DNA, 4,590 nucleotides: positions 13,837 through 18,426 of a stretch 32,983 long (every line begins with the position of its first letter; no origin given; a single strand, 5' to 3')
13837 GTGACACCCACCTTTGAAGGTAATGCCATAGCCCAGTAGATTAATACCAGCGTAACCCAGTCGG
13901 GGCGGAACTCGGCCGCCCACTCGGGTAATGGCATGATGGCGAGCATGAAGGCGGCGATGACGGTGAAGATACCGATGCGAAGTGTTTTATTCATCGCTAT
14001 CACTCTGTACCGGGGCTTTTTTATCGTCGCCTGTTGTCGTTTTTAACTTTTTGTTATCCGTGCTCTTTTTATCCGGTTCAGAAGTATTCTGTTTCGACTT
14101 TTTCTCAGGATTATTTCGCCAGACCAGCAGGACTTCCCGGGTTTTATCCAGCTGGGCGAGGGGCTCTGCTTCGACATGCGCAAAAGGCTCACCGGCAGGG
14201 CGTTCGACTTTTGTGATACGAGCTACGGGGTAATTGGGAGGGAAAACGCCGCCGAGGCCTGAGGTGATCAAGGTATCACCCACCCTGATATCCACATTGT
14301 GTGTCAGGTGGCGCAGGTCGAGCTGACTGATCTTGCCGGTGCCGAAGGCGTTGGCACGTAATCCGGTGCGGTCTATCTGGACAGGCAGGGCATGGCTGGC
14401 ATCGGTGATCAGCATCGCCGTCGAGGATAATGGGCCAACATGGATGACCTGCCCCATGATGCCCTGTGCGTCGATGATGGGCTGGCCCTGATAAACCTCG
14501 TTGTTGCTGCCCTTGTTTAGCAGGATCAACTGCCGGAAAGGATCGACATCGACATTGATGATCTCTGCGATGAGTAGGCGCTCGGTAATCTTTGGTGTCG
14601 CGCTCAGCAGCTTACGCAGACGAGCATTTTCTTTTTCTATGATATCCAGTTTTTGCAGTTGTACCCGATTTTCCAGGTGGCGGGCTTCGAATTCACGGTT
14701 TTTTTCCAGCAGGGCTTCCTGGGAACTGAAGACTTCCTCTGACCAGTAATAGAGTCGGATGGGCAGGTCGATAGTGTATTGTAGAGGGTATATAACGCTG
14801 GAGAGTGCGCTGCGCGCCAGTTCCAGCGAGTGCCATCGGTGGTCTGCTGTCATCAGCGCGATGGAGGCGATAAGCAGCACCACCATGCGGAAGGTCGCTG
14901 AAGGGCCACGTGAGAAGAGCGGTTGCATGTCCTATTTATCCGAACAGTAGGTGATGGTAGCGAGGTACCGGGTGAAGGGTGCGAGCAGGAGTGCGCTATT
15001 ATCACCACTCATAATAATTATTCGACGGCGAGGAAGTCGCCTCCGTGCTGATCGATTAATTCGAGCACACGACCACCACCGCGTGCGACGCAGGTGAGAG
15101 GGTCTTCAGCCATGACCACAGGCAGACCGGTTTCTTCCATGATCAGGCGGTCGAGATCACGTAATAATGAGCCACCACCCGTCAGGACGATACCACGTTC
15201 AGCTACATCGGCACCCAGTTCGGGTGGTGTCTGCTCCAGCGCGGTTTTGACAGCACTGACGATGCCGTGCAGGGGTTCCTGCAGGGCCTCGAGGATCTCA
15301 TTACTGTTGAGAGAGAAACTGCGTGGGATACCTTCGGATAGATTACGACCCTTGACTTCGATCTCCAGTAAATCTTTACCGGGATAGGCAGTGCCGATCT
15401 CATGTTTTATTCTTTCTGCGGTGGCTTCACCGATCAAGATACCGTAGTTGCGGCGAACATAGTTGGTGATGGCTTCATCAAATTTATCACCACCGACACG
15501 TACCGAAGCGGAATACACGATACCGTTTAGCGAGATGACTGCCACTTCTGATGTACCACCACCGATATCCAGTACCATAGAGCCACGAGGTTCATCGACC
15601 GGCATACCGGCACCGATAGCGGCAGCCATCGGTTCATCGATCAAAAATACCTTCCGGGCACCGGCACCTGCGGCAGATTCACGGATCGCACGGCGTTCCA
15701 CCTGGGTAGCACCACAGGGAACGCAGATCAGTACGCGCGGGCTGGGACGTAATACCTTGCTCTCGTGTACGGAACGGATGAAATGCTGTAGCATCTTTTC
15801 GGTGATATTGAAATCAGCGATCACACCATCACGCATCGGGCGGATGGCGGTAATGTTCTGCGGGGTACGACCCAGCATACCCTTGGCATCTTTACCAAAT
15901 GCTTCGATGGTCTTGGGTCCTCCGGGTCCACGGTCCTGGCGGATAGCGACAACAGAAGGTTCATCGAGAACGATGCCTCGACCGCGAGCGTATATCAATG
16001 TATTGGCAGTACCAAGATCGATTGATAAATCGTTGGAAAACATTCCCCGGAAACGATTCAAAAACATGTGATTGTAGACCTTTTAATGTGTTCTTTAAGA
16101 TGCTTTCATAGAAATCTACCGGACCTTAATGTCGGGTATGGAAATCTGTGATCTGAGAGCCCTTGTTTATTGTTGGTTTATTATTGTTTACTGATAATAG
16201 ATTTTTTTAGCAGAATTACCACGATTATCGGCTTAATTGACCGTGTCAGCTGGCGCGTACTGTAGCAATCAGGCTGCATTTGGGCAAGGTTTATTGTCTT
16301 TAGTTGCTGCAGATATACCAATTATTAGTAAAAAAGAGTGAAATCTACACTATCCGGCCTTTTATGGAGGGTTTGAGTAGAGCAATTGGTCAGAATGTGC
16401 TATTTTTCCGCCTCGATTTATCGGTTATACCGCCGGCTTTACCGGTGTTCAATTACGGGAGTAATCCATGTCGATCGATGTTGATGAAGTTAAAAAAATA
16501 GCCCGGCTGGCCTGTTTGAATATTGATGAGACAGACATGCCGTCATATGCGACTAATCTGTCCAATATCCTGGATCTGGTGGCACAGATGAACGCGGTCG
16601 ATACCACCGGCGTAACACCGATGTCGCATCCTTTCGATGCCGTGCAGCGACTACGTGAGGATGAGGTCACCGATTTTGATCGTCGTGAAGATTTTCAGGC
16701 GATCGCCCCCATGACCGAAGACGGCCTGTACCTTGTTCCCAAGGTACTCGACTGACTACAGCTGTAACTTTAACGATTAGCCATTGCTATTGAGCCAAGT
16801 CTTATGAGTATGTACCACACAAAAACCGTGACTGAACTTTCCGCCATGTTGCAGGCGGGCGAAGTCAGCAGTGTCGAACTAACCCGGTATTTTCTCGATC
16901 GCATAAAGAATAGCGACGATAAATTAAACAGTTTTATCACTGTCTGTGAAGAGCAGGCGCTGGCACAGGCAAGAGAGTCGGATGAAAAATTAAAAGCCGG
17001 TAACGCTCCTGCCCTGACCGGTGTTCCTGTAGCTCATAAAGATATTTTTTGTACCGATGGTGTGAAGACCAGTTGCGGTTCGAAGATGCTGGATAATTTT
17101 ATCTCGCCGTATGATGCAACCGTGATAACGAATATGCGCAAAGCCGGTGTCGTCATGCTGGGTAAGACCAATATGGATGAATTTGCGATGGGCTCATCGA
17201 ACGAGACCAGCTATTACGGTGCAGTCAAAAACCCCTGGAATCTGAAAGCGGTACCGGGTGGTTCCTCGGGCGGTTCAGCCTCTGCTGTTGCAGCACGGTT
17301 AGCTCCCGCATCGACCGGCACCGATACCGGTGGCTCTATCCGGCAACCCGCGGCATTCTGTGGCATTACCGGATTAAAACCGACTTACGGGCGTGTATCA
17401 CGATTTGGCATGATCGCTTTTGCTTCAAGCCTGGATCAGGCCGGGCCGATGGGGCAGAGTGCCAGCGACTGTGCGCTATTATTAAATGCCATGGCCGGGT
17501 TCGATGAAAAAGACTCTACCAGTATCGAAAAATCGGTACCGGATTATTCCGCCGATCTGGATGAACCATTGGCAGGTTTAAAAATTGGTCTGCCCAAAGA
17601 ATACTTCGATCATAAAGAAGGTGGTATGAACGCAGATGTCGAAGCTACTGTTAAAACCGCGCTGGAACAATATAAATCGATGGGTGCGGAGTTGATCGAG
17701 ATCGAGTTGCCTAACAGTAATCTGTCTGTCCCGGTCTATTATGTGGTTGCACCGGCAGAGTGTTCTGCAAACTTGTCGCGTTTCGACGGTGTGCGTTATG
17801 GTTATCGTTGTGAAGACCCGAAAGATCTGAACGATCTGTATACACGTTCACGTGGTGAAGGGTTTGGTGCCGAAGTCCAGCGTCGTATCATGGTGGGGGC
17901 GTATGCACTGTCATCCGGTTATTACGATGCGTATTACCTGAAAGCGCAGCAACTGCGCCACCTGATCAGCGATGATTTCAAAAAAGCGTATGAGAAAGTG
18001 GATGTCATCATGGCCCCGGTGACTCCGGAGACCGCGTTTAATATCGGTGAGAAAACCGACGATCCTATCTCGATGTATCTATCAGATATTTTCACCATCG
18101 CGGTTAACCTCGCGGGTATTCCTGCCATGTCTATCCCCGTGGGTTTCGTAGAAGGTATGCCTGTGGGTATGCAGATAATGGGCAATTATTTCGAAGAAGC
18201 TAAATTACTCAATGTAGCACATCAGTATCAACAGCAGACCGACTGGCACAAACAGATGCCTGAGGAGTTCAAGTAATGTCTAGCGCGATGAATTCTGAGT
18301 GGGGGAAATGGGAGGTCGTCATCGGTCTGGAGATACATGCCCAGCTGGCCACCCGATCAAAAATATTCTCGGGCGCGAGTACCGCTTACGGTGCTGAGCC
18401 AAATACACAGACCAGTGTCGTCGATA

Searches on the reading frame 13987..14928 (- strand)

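Call 22: search_protein_families(library=pfam, proteins=[window:13987-14928:-], max_evalue=0.0001)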
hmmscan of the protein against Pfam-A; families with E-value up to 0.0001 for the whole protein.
window:13987-14928:- (313 aa): 1 family
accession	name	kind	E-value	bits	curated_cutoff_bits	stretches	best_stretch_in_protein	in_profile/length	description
PF04085.20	MreC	-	4.1e-40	137.4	28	1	123-270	1-147/147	Rod shape-determining protein MreC, barrel core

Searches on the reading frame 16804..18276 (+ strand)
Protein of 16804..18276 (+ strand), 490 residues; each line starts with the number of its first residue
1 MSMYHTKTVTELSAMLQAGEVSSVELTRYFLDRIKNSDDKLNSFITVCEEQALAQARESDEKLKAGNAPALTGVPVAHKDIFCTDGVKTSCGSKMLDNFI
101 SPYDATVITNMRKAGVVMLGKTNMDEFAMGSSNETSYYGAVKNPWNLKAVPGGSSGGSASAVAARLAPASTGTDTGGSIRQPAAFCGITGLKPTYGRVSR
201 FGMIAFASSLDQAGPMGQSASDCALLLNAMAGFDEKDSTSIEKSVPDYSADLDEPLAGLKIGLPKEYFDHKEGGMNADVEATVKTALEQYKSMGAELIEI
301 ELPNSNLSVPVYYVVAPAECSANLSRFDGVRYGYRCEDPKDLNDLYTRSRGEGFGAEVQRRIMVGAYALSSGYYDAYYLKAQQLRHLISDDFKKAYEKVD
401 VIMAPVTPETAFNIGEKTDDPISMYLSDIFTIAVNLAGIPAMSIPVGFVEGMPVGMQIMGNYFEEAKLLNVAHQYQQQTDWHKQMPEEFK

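Call 22: search_protein_families(library=pfam, proteins=[window:16804-18276:+], max_evalue=0.0001)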
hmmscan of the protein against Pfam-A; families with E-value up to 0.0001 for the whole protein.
window:16804-18276:+ (490 aa): 1 family
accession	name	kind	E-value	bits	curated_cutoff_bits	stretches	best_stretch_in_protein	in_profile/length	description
PF01425.27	Amidase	-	9.5e-155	516.4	27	1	25-469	1-445/445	Amidase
